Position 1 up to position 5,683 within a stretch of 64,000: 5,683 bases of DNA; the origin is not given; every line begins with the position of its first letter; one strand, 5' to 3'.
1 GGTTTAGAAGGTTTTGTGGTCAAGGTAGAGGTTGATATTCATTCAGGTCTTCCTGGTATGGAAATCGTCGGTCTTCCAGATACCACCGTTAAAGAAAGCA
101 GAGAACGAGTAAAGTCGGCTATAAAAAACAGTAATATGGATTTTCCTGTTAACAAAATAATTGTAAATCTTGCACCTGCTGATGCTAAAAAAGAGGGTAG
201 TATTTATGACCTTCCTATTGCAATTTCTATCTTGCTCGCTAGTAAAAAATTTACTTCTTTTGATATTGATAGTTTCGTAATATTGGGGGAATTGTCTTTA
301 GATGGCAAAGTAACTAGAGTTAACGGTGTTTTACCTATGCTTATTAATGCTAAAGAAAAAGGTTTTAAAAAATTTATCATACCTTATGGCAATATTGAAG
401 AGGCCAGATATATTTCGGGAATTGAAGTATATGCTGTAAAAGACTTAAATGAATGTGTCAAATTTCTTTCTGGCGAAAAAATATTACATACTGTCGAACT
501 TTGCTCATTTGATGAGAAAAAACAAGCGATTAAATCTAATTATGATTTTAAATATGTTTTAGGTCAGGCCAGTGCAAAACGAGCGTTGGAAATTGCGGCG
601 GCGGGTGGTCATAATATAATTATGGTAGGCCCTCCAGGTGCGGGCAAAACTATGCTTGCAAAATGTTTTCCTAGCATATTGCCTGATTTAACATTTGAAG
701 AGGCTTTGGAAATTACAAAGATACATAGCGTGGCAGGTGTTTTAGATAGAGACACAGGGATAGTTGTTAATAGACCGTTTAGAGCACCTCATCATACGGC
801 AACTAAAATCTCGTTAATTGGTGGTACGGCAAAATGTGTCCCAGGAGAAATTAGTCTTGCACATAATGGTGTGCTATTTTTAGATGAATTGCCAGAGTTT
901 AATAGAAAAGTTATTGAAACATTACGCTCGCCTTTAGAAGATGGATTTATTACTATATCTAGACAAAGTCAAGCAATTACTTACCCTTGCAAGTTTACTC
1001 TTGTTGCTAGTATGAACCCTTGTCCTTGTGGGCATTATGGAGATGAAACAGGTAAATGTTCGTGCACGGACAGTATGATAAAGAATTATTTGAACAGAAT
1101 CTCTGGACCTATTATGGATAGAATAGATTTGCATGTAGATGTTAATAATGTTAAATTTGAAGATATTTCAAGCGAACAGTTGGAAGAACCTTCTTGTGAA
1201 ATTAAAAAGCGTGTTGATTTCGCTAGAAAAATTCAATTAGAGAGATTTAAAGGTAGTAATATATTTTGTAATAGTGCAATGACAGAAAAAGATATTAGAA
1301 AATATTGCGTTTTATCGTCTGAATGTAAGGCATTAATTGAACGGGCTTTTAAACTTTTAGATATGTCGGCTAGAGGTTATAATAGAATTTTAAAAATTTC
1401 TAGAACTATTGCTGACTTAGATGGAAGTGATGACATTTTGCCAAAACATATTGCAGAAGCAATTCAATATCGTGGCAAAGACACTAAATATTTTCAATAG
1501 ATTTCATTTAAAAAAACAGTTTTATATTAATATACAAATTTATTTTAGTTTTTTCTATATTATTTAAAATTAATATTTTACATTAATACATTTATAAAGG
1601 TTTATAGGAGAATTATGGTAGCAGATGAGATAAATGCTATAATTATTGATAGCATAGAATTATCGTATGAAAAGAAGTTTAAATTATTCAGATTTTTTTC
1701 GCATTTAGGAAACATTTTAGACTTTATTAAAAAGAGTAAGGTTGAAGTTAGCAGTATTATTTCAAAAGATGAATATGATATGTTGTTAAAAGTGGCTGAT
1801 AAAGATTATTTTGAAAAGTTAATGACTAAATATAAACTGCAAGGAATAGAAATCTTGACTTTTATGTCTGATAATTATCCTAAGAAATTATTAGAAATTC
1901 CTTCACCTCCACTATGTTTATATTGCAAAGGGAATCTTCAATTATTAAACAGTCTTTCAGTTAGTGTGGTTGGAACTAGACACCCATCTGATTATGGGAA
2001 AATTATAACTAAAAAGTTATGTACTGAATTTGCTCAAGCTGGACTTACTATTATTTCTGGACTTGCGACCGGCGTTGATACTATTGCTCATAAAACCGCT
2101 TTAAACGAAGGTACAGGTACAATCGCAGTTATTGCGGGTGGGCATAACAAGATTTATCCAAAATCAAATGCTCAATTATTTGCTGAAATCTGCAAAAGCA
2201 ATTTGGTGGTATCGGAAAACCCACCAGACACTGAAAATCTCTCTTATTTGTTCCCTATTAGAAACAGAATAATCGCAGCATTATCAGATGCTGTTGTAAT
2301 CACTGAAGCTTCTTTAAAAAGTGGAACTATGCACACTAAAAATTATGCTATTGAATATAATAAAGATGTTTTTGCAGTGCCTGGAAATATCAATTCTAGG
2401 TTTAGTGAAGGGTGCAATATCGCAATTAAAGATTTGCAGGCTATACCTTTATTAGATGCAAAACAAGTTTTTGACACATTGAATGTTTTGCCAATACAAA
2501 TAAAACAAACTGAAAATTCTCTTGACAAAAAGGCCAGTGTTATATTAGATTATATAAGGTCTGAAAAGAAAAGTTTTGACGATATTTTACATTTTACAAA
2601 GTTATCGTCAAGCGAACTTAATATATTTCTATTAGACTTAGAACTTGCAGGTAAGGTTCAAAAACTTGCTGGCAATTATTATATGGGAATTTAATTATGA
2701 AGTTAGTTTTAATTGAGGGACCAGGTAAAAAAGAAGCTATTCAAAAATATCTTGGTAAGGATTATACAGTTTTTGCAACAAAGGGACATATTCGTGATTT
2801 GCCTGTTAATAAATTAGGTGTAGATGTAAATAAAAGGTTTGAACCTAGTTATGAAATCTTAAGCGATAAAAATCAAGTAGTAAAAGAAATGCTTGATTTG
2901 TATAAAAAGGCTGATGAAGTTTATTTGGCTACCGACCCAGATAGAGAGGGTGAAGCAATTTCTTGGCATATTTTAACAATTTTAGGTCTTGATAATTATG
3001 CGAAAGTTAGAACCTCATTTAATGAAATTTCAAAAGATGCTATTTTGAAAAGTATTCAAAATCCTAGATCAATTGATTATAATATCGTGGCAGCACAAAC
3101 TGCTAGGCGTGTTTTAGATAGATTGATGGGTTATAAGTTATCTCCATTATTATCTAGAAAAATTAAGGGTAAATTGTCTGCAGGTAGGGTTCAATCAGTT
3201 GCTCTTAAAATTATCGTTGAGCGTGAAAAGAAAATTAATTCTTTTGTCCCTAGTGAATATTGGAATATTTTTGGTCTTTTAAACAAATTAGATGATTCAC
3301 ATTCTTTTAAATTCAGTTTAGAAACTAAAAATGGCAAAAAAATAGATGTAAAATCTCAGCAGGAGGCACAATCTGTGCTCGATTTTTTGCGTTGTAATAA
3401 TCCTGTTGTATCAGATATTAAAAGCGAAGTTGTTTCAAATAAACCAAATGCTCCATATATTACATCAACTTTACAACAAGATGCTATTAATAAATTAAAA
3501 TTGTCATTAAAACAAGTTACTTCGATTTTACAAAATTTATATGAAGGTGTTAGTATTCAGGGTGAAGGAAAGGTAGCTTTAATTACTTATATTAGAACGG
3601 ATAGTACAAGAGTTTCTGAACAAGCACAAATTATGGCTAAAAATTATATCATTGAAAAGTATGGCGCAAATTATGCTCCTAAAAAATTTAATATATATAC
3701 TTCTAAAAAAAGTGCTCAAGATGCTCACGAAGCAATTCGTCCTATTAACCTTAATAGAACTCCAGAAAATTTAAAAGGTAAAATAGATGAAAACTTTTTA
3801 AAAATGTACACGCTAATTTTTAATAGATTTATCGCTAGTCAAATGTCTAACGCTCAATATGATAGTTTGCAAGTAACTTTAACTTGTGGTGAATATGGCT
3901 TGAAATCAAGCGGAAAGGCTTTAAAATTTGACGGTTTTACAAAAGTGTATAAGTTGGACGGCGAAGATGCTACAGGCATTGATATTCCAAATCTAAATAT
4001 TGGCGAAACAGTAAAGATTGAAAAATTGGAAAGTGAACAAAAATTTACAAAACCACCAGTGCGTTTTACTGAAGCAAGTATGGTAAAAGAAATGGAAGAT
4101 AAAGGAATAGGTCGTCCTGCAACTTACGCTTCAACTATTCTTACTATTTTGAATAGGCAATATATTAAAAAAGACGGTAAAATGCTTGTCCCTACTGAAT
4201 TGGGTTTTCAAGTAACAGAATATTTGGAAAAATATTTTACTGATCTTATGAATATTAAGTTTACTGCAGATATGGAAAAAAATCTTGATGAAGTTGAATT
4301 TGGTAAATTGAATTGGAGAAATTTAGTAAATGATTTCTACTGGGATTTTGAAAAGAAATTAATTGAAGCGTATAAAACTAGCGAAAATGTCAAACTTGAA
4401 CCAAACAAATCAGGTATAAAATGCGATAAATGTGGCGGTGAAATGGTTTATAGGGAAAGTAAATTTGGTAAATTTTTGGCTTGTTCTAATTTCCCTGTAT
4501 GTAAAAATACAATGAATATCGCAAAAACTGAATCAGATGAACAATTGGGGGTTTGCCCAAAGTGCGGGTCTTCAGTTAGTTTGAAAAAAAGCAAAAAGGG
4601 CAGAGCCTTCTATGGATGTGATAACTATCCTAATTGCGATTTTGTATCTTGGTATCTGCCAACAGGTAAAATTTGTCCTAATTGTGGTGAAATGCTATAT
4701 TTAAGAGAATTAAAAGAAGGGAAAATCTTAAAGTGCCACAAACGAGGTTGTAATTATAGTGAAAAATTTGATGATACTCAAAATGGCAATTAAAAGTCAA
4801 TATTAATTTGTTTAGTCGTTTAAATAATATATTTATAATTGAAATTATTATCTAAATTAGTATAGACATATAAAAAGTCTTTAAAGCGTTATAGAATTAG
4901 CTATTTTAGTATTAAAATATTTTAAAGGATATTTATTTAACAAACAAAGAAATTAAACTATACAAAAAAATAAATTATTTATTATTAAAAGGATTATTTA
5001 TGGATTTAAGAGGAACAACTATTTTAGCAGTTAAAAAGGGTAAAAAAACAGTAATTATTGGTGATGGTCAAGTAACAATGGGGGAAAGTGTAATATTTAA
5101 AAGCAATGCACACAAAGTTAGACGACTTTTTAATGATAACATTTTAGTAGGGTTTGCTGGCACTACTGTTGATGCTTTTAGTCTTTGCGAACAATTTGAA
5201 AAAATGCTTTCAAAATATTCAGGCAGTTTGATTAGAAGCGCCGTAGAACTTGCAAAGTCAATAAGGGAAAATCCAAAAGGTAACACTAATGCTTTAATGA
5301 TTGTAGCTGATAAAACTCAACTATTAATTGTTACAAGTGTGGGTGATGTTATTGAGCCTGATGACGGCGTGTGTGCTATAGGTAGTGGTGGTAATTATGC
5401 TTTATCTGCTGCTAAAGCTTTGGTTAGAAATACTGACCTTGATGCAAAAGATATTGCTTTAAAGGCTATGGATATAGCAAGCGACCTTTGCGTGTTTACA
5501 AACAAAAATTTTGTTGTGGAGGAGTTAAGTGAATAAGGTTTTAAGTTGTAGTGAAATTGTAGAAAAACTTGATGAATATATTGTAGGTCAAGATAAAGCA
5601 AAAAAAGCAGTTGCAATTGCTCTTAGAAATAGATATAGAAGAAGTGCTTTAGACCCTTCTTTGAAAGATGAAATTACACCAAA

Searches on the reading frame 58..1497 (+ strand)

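Call 55: search_protein_families(library=pfam, proteins=[window:58-1497:+], max_evalue=0.00001)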
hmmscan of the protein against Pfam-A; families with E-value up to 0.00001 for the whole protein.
window:58-1497:+ (480 aa): 5 families
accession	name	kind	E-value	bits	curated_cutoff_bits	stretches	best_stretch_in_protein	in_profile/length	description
PF01078.27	Mg_chelatase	-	4e-94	314.3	20.3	1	163-369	1-206/207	Magnesium chelatase, subunit ChlI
PF13541.12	ChlI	-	2.3e-43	147.4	27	1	2-112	13-121/121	Subunit ChlI of Mg-chelatase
PF13335.12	Mg_chelatase_C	-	5.5e-32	110.7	26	1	377-472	2-94/94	Magnesium chelatase, subunit ChlI C-terminal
PF07728.20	AAA_5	-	1.5e-08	35.1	22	1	186-323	1-125/139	AAA domain (dynein-related subfamily)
PF00493.29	MCM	-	1.2e-07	31.5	23.3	0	262-360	114-202/224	MCM P-loop domain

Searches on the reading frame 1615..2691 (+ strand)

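Call 55: search_protein_families(library=pfam, proteins=[window:1615-2691:+], max_evalue=0.00001)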
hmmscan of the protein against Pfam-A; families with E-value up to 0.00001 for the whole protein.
window:1615-2691:+ (359 aa): 2 families
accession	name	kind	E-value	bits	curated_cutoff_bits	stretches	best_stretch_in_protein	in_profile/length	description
PF02481.21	DNA_processg_A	-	1.1e-73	247.3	29.6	1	74-275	3-207/212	DNA recombination-mediator protein A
PF17782.7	DprA_WH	-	4.4e-08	33.5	22.9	1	298-354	5-61/61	DprA winged helix domain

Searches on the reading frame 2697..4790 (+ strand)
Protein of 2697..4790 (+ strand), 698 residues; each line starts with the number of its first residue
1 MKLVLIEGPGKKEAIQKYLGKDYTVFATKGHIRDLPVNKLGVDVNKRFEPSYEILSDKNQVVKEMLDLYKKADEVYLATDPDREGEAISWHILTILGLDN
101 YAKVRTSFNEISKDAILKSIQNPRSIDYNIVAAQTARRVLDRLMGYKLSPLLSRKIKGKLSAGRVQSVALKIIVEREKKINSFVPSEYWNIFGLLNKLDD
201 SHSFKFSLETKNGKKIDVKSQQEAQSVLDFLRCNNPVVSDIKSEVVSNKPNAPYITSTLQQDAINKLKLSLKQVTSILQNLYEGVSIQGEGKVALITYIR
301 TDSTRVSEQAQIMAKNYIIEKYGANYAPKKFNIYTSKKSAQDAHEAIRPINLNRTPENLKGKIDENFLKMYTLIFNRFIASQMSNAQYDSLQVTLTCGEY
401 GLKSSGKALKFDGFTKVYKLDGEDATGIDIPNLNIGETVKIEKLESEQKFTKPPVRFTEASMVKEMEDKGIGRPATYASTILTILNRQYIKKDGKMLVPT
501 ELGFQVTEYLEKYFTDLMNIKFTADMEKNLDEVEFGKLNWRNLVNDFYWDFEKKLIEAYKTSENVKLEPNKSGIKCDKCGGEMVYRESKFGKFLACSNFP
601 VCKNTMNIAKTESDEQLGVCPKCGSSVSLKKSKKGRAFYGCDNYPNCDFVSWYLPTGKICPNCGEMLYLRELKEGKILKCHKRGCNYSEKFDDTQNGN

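Call 55: search_protein_families(library=pfam, proteins=[window:2697-4790:+], max_evalue=0.00001)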
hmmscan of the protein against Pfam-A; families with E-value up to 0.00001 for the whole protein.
window:2697-4790:+ (698 aa): 3 families
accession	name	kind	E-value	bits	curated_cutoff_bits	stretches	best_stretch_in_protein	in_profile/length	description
PF01131.25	Topoisom_bac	-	2.4e-120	402.8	35.1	1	126-544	2-410/411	DNA topoisomerase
PF01396.24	Zn_ribbon_Top1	-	3.8e-30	103.8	32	2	574-610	2-38/39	Topoisomerase DNA binding C4 zinc finger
PF01751.28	Toprim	-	1.4e-20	73.7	23.1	1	2-111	1-96/96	Toprim domain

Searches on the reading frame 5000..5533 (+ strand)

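Call 55: search_protein_families(library=pfam, proteins=[window:5000-5533:+], max_evalue=0.00001)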
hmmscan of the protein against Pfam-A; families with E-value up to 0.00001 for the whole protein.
window:5000-5533:+ (178 aa): 1 family
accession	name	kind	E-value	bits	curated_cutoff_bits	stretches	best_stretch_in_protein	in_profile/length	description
PF00227.31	Proteasome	-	8.5e-26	91.2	22.4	1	4-174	3-187/189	Proteasome subunit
